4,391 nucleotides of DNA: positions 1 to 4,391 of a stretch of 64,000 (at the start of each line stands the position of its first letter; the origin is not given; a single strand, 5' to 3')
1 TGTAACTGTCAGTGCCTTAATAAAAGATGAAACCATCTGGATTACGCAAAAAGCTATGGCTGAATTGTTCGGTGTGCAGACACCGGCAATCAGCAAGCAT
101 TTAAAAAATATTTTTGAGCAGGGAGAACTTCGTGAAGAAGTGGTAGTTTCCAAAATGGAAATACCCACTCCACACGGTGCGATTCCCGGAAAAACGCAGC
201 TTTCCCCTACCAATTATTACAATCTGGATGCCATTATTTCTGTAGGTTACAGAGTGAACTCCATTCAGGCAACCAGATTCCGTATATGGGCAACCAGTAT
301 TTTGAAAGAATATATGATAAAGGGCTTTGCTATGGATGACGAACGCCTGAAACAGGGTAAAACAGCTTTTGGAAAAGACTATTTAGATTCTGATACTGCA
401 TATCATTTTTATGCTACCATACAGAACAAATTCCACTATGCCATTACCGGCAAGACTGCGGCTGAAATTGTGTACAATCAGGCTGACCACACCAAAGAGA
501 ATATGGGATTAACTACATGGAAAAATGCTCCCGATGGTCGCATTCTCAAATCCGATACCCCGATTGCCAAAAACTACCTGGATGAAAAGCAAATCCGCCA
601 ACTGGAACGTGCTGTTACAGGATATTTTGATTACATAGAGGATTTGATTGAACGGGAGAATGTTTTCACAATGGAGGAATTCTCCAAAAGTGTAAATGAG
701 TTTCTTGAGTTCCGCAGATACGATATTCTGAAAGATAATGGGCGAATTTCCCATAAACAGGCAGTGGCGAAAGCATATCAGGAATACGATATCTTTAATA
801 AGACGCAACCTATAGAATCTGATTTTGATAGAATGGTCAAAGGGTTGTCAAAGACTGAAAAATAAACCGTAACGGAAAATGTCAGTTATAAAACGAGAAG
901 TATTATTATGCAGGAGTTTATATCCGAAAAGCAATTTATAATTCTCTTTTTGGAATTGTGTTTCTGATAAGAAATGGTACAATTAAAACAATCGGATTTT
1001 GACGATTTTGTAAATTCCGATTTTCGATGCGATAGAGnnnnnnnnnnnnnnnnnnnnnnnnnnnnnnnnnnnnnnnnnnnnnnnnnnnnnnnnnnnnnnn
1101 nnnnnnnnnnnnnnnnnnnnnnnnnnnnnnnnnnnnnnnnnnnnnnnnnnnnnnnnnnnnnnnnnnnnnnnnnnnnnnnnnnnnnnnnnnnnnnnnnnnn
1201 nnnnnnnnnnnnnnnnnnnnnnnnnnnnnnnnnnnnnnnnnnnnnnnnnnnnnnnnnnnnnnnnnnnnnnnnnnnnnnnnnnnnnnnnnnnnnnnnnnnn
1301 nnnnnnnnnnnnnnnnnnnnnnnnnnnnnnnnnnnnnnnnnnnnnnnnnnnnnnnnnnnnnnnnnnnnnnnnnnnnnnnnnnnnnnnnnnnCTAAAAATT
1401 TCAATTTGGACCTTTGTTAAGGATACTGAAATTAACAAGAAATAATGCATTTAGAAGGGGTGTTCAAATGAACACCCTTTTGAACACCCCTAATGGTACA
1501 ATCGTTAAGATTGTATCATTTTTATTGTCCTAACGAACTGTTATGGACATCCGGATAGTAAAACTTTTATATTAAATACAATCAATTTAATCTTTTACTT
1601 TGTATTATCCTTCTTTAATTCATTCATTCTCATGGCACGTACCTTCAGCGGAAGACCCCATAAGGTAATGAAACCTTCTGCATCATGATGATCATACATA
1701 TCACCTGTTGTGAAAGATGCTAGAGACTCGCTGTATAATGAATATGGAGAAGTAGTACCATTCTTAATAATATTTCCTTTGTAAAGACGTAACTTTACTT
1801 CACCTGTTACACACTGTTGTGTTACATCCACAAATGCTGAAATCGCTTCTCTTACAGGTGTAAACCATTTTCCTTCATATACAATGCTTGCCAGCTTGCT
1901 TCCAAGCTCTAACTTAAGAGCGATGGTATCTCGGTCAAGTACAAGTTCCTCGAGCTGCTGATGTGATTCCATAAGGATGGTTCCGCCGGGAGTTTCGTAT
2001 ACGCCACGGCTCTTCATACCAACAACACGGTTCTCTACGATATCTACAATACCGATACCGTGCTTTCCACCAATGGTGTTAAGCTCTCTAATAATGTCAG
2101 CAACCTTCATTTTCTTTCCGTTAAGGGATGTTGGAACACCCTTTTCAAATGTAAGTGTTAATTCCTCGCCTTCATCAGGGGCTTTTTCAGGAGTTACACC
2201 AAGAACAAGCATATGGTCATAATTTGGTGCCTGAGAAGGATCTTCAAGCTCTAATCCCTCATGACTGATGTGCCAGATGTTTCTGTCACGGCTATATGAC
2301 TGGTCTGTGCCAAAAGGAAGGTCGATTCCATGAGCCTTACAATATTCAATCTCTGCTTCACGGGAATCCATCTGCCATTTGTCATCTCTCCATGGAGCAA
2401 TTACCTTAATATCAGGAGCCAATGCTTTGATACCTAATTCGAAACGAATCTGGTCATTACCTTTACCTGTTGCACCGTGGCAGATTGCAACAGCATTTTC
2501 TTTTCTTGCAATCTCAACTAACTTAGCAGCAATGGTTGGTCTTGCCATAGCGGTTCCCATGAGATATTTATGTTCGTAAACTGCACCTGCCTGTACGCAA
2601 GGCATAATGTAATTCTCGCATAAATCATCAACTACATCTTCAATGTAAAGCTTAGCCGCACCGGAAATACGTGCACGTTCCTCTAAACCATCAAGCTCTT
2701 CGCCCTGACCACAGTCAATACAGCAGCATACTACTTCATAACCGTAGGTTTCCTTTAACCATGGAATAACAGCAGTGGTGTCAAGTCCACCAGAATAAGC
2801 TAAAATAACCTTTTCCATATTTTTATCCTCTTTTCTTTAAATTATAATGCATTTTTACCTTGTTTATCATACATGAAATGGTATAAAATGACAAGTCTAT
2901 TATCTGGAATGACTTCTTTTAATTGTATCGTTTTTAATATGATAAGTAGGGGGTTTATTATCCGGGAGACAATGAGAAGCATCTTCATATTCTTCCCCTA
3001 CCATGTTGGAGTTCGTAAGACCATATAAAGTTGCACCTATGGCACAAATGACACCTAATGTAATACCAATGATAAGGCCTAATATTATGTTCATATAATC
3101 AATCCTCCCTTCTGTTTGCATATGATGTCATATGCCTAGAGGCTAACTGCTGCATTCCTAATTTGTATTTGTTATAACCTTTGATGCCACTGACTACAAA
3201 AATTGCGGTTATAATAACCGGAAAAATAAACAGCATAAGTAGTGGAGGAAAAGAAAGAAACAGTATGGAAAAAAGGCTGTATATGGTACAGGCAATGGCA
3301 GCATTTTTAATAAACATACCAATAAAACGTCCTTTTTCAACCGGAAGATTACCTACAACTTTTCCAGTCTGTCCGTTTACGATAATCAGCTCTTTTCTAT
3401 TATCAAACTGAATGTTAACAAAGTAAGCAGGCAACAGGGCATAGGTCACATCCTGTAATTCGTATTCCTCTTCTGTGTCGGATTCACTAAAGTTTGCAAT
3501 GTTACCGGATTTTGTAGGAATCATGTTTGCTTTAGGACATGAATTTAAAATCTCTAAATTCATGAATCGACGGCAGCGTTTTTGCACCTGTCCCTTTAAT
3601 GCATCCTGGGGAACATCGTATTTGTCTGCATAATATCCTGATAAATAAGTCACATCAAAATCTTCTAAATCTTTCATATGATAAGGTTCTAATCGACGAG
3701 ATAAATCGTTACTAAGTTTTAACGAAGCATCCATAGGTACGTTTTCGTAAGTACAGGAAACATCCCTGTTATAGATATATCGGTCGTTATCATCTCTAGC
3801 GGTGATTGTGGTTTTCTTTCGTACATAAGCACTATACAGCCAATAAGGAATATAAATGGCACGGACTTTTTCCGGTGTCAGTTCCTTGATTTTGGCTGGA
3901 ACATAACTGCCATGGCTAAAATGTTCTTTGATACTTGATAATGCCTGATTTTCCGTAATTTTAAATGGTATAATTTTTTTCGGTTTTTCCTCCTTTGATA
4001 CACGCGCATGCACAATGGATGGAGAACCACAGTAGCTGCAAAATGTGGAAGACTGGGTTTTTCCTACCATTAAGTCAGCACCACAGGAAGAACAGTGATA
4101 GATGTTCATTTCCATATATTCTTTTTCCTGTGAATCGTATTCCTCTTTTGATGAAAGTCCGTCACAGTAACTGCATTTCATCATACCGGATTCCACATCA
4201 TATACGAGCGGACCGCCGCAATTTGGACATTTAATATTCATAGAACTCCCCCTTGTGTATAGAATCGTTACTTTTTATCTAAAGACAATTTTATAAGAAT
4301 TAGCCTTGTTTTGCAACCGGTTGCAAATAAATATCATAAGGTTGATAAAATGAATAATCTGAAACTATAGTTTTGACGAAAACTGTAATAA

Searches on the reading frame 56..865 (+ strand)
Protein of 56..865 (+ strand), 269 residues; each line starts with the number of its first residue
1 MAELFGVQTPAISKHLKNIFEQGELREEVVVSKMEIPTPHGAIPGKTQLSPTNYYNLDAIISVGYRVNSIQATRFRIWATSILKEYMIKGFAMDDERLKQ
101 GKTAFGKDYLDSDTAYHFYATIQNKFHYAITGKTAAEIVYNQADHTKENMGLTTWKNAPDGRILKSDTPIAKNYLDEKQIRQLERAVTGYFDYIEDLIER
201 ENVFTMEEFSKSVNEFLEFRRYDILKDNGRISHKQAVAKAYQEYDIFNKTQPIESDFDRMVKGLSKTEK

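Call 85: search_protein_families(library=pfam, proteins=[window:56-865:+], max_evalue=0.00001)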
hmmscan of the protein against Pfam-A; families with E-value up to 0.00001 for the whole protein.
window:56-865:+ (269 aa): 1 family
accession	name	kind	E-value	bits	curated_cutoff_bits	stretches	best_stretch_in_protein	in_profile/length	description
PF13310.11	Virulence_RhuM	-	1.6e-76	257.3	33.7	2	111-251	111-248/252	Virulence protein RhuM family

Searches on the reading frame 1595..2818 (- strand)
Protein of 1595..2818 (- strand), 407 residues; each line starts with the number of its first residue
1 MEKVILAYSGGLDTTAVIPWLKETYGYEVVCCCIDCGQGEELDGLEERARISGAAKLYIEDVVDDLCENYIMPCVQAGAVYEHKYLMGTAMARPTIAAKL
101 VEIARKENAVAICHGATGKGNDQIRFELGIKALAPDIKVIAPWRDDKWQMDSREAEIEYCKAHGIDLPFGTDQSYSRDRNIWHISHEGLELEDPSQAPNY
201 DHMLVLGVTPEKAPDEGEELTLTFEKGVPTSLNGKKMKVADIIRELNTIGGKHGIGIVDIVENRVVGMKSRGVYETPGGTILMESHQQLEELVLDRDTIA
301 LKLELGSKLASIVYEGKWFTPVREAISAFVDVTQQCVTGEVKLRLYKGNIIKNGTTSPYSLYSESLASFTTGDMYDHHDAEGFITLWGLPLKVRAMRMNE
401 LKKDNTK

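Call 85: search_protein_families(library=pfam, proteins=[window:1595-2818:-], max_evalue=0.00001)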
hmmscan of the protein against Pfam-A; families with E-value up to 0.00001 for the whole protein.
window:1595-2818:- (407 aa): 2 families
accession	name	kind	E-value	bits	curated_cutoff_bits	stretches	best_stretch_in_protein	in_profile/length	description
PF20979.2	Arginosuc_syn_C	-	1e-74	251.3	27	1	175-393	1-218/219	Arginosuccinate synthase C-terminal domain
PF00764.25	Arginosuc_synth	-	8.9e-63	211.6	27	1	3-165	1-161/162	Arginosuccinate synthase N-terminal HUP domain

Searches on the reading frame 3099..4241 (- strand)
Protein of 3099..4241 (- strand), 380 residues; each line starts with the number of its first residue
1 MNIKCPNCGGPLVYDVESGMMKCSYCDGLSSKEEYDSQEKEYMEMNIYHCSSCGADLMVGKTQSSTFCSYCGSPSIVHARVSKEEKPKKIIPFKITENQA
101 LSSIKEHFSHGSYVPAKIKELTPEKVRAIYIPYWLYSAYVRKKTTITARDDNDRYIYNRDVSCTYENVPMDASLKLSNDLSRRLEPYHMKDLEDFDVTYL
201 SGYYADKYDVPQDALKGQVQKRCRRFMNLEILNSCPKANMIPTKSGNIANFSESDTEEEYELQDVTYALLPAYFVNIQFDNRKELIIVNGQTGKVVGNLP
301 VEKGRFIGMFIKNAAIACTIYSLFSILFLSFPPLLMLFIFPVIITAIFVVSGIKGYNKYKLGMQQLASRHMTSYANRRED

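Call 85: search_protein_families(library=pfam, proteins=[window:3099-4241:-], max_evalue=0.00001)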
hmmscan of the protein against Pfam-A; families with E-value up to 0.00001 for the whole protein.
window:3099-4241:- (380 aa): 0 families

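Call 89: search_protein_families(library=pfam, proteins=[window:3099-4241:-], max_evalue=0.001)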
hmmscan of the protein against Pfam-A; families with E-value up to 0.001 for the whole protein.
window:3099-4241:- (380 aa): 3 families
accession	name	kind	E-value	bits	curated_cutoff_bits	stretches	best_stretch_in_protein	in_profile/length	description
PF08271.17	Zn_Ribbon_TF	-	0.00011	22.1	29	1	4-37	2-35/43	TFIIB zinc-binding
PF12773.13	DZR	-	0.0008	20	27.3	0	49-76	14-35/45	Double zinc ribbon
PF03966.22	Trm112p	-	0.00086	19.6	22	0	3-26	8-31/40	Trm112p-like protein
